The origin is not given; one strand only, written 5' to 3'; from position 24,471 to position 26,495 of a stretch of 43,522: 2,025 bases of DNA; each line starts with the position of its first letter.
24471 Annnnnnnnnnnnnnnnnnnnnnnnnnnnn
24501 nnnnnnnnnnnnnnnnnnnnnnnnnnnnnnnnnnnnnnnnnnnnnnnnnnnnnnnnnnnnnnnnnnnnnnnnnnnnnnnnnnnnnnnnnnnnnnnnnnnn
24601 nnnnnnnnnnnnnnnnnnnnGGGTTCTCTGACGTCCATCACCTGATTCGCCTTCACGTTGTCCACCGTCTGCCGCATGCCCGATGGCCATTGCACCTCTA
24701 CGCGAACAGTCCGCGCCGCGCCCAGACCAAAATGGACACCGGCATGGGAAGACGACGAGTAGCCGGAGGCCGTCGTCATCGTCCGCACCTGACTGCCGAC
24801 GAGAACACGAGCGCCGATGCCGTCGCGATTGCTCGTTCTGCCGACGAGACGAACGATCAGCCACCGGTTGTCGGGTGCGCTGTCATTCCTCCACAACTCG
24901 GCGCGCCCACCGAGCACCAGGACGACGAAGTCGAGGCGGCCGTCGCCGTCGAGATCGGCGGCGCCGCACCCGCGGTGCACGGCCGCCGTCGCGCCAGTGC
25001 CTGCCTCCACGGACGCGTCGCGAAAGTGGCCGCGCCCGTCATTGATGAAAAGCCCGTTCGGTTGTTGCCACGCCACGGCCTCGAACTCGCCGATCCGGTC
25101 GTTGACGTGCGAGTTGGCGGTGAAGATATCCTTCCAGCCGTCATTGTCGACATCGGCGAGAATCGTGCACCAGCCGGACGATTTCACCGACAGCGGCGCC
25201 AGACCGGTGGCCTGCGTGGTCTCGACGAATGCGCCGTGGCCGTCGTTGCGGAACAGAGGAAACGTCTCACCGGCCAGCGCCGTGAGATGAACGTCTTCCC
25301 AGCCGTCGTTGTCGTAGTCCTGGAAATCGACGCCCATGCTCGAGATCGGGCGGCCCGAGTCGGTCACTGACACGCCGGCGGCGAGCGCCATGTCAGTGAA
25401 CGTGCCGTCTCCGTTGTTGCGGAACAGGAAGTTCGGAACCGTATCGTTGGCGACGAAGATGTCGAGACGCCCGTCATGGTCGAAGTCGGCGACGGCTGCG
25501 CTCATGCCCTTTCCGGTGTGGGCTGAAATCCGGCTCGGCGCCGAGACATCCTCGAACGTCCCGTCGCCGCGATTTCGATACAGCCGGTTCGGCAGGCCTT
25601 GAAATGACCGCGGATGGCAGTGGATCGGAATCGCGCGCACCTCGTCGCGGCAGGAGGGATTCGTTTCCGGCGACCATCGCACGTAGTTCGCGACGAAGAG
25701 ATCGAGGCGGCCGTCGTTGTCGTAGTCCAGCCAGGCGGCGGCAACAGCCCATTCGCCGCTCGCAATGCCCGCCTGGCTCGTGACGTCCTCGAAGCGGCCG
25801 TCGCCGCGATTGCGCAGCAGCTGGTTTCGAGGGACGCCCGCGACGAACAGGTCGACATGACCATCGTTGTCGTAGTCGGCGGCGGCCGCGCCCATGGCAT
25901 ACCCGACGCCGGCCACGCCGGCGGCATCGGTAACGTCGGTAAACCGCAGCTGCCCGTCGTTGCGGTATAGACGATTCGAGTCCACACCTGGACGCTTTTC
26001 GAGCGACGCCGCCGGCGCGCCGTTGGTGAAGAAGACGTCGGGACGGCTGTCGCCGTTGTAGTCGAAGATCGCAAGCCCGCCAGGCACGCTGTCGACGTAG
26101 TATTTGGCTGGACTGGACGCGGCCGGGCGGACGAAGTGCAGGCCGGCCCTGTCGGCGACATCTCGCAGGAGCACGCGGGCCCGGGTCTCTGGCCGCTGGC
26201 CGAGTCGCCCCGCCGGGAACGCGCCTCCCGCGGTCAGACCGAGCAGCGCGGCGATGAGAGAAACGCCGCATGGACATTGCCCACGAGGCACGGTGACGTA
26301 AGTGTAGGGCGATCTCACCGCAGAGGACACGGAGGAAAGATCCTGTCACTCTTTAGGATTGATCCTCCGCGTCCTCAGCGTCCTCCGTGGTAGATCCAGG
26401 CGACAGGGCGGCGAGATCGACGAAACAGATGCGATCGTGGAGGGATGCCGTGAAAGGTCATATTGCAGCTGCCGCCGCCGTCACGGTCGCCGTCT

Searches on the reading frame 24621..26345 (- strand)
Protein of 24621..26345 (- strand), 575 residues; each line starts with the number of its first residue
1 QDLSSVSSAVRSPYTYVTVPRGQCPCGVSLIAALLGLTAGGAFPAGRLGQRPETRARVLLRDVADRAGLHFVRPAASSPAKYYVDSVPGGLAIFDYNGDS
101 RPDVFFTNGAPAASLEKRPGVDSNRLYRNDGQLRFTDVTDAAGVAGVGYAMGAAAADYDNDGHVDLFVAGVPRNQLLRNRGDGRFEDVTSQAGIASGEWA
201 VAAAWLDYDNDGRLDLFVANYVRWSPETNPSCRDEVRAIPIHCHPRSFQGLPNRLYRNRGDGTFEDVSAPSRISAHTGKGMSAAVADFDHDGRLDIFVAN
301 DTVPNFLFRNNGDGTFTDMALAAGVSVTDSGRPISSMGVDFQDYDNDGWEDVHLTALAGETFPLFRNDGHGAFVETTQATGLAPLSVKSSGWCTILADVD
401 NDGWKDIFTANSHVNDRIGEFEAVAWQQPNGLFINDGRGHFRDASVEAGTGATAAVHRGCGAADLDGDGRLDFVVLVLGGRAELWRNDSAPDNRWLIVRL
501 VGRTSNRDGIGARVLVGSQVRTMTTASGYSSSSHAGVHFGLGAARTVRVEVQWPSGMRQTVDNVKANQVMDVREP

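Call 88: search_protein_families(library=pfam, proteins=[window:24621-26345:-], max_evalue=0.00001)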
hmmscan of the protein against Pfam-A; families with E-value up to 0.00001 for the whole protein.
window:24621-26345:- (575 aa): 3 families
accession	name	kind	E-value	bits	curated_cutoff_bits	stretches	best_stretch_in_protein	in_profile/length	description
PF13517.12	FG-GAP_3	-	4.9e-56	187.6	26.9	6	157-218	1-61/61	FG-GAP-like repeat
PF07593.17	UnbV_ASPIC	-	2.1e-18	66.4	23.4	1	509-569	1-66/68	ASPIC and UnbV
PF01839.29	FG-GAP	-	3.5e-14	52.8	22.1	0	280-313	2-31/37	FG-GAP repeat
